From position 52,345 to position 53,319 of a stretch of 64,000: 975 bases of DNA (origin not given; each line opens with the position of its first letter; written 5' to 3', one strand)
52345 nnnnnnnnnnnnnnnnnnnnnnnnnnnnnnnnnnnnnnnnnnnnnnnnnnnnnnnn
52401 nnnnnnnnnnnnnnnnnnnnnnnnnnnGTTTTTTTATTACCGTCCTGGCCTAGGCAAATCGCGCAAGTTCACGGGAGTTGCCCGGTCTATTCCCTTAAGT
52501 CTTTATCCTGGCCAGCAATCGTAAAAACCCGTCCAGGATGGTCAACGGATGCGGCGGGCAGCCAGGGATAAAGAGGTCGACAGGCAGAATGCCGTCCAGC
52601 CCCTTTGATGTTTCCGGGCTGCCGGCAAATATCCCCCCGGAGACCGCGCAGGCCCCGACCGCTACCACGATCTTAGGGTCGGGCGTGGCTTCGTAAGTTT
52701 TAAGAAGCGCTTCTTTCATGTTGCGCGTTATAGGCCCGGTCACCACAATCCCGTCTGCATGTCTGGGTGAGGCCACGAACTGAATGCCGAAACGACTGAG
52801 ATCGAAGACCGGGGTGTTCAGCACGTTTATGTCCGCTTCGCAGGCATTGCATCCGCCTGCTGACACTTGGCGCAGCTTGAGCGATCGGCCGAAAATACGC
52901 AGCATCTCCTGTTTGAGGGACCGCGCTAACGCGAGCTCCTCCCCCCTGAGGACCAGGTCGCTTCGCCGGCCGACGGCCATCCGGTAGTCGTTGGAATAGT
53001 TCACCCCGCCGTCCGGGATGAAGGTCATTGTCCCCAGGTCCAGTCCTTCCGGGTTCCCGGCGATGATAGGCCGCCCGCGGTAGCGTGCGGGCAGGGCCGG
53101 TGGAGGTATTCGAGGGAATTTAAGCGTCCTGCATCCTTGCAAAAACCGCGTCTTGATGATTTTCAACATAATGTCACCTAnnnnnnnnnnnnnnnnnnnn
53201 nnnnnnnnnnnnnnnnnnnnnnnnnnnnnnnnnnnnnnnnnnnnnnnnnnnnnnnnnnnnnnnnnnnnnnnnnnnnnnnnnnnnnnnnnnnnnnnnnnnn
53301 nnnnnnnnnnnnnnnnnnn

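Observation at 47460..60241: Eleven-gene complex I / group-4-hydrogenase-related (Ehr-like) operon with a duplicated four-gene membrane module and no ferredoxin subunit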

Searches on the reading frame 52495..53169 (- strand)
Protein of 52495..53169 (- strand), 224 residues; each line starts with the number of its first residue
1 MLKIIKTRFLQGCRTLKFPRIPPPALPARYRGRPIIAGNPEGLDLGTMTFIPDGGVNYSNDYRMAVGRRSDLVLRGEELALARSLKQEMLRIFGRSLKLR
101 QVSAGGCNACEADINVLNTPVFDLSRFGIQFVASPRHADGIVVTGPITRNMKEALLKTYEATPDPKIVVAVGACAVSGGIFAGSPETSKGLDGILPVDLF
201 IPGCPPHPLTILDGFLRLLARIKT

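Call 3: search_protein_families(library=pfam, proteins=[window:52495-53169:-])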
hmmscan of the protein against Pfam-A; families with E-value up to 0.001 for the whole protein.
window:52495-53169:- (224 aa): 1 family
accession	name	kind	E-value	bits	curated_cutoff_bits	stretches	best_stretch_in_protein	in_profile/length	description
PF01058.29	Oxidored_q6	-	5e-32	110.8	27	1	107-217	1-127/128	NADH ubiquinone oxidoreductase, 20 Kd subunit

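Call 4: search_protein_families(library=ncbifam, proteins=[window:52495-53169:-])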
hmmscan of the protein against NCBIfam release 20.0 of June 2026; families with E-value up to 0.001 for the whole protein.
window:52495-53169:- (224 aa): 14 families
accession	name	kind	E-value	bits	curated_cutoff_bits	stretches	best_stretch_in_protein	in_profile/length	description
NF005012.1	PRK06411.1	subfamily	4e-36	124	116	1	106-223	42-159/166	NADH-quinone oxidoreductase subunit NuoB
TIGR01957.1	nuoB_fam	subfamily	5.1e-33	114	142.7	1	93-223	13-143/145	NADH-quinone oxidoreductase subunit B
NF011391.0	PRK14816.1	equivalog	8.8e-30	103.7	283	1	93-223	48-178/196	NADH-quinone oxidoreductase subunit B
NF011390.0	PRK14815.1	equivalog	5.9e-28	97.4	281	1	106-223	41-158/183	NADH dehydrogenase subunit B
NF011394.0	PRK14819.1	equivalog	1.4e-27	96.9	312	1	106-222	39-156/264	NADH-quinone oxidoreductase subunit B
NF011395.0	PRK14820.1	equivalog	1.7e-26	93.1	263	1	110-220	45-155/180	NADH-quinone oxidoreductase subunit B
NF011393.0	PRK14818.1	equivalog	2.6e-26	92.2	255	1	93-223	27-156/173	NADH dehydrogenase subunit B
NF011389.0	PRK14814.1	equivalog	1.9e-25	89.7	285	1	110-224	45-159/186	NADH dehydrogenase subunit B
NF009808.0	PRK13292.1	equivalog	5.2e-25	87.4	1156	1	107-223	34-150/791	NADH-quinone oxidoreductase subunit B/C/D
NF011388.0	PRK14813.1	equivalog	2.6e-24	86.1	294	1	106-220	36-151/189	NADH dehydrogenase subunit B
NF011392.0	PRK14817.1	equivalog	3.1e-23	82.4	271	1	109-223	47-161/182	NADH-quinone oxidoreductase subunit B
NF045875.1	F420_non_VhuG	exception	1.2e-05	24.7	450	0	138-181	53-94/286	F420-non-reducing hydrogenase subunit VhuG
TIGR03294.1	FrhG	equivalog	1.8e-05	24.6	245.5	1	139-214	52-136/228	coenzyme F420 hydrogenase subunit gamma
NF007779.0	PRK10468.1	equivalog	0.00018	20.6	659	1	160-213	143-200/372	hydrogenase 2 small subunit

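Call 25: search_solved_structures(query=window:52495-53169:-, show_alignments=3, max_evalue=0.001)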
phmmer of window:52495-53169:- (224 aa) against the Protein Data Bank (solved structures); distinct sequences matched with E-value up to 0.001: 61 (the best 60 are shown).
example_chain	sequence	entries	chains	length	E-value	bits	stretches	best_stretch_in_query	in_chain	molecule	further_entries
6cfw_J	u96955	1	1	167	5.6e-40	140.3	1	88-221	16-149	Probable membrane-bound hydrogenase subunit mbhJ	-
7z0s_G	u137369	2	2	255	8.4e-36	126.6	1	83-220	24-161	Formate hydrogenlyase subunit 7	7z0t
5xtb_C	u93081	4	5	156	3e-27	98.6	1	106-223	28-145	NADH dehydrogenase [ubiquinone] iron-sulfur protein 7, mitochondrial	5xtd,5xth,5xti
9ti4_E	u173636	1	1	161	3.2e-27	98.5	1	106-223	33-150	NADH dehydrogenase [ubiquinone] iron-sulfur protein 7, mitochondrial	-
5lc5_B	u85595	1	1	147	3.5e-27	98.4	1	106-223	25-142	NADH dehydrogenase [ubiquinone] iron-sulfur protein 7, mitochondrial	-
7zeb_6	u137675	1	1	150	3.8e-27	98.3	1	106-223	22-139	NADH dehydrogenase [ubiquinone] iron-sulfur protein 7, mitochondrial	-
6g2j_B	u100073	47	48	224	4e-27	98.2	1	106-223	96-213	NADH dehydrogenase [ubiquinone] iron-sulfur protein 7, mitochondrial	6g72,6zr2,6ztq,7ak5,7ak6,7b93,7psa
9w2u_B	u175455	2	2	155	4e-27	98.2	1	106-223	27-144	NADH dehydrogenase [ubiquinone] iron-sulfur protein 7, mitochondrial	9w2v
7zd6_6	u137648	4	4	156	4.1e-27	98.2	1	106-223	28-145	NADH dehydrogenase [ubiquinone] iron-sulfur protein 7, mitochondrial | Complex I-20kD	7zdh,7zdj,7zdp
7v2c_C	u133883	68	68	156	4.1e-27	98.2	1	106-223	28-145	NADH dehydrogenase [ubiquinone] iron-sulfur protein 7,mitochondrial | NADH dehydrogenase [ubiquinone] iron-sulfur protein 7, mitochondrial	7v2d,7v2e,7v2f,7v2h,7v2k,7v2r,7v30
5ldw_B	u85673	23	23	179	5.1e-27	97.9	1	106-223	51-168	NADH dehydrogenase [ubiquinone] iron-sulfur protein 7, mitochondrial | Mitochondrial complex I, PSST subunit | NADH:ubiquinone oxidoreductase core subunit S7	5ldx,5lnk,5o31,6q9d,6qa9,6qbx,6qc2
9cwt_C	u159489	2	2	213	6.2e-27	97.6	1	106-223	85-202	NADH dehydrogenase [ubiquinone] iron-sulfur protein 7, mitochondrial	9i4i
7vxu_C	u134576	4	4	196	7.1e-27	97.4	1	106-223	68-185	Complex I-20kD | NADH dehydrogenase [ubiquinone] iron-sulfur protein 7, mitochondrial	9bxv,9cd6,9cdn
8uer_1B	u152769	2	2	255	7.7e-27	97.3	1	99-223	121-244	NADH dehydrogenase [ubiquinone] iron-sulfur protein 7, mitochondrial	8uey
5gpn_a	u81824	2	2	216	8.3e-27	97.2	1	106-223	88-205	NADH dehydrogenase [ubiquinone] iron-sulfur protein 7 | NADH dehydrogenase [ubiquinone] iron-sulfur protein 7, mitochondrial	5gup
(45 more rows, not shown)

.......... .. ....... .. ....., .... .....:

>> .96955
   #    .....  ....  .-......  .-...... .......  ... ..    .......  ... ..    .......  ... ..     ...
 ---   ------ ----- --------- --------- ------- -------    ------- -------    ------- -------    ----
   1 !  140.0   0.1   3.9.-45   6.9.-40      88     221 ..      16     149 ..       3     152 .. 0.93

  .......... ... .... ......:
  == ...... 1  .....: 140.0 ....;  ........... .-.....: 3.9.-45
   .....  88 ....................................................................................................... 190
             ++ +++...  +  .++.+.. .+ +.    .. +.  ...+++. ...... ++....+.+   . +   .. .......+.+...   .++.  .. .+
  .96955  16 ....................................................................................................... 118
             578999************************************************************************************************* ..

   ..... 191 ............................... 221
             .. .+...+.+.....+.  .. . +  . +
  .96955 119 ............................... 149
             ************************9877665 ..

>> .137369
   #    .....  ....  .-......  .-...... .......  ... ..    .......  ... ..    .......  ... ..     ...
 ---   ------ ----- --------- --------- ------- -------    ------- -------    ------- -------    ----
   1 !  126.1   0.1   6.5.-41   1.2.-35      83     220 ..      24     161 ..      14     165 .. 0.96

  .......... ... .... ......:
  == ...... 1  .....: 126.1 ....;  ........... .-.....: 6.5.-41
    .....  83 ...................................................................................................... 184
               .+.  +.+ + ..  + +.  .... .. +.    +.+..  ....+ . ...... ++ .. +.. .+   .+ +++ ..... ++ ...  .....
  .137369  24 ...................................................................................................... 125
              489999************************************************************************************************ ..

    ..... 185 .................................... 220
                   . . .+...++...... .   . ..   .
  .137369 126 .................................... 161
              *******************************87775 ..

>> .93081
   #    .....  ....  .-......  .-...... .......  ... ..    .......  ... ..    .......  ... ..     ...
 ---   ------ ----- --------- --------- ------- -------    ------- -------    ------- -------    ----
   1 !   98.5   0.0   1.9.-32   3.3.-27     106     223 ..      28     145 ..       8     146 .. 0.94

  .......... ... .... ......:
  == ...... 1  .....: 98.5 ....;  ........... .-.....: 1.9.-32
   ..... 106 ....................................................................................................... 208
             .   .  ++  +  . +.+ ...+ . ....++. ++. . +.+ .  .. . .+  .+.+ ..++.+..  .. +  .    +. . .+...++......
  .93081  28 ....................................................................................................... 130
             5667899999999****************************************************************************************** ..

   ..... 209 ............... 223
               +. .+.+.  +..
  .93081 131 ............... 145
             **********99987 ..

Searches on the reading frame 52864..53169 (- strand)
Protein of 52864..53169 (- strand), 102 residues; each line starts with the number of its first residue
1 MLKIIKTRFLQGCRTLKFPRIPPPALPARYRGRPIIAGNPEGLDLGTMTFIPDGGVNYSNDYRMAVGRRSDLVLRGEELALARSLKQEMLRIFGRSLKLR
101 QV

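Call 26: search_solved_structures(query=window:52864-53169:-, show_alignments=4, max_evalue=10)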
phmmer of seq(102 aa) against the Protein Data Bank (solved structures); distinct sequences matched with E-value up to 10: 8.
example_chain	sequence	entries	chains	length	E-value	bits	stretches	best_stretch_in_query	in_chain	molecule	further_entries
7awt_I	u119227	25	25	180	0.034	17.2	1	16-43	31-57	NADH-quinone oxidoreductase subunit I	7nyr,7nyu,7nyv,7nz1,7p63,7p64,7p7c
7p7k_I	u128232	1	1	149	0.057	16.5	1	23-43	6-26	NADH-quinone oxidoreductase subunit I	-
7p61_I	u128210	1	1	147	0.083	16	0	23-43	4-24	NADH-quinone oxidoreductase subunit I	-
7p69_I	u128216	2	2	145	0.1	15.6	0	23-43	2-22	NADH-quinone oxidoreductase subunit I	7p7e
7p62_I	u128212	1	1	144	0.14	15.2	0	23-43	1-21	NADH-quinone oxidoreductase subunit I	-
7xlo_A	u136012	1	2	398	0.14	15.2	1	48-98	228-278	Inosine-5'-monophosphate dehydrogenase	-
2cu0_A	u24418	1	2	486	0.62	13.2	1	49-98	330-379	Inosine-5'-monophosphate dehydrogenase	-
2fug_9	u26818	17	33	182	0.76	12.9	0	15-44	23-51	NADH-quinone oxidoreductase chain 9 | NADH-QUINONE OXIDOREDUCTASE SUBUNIT 9 | NADH-quinone oxidoreductase subunit I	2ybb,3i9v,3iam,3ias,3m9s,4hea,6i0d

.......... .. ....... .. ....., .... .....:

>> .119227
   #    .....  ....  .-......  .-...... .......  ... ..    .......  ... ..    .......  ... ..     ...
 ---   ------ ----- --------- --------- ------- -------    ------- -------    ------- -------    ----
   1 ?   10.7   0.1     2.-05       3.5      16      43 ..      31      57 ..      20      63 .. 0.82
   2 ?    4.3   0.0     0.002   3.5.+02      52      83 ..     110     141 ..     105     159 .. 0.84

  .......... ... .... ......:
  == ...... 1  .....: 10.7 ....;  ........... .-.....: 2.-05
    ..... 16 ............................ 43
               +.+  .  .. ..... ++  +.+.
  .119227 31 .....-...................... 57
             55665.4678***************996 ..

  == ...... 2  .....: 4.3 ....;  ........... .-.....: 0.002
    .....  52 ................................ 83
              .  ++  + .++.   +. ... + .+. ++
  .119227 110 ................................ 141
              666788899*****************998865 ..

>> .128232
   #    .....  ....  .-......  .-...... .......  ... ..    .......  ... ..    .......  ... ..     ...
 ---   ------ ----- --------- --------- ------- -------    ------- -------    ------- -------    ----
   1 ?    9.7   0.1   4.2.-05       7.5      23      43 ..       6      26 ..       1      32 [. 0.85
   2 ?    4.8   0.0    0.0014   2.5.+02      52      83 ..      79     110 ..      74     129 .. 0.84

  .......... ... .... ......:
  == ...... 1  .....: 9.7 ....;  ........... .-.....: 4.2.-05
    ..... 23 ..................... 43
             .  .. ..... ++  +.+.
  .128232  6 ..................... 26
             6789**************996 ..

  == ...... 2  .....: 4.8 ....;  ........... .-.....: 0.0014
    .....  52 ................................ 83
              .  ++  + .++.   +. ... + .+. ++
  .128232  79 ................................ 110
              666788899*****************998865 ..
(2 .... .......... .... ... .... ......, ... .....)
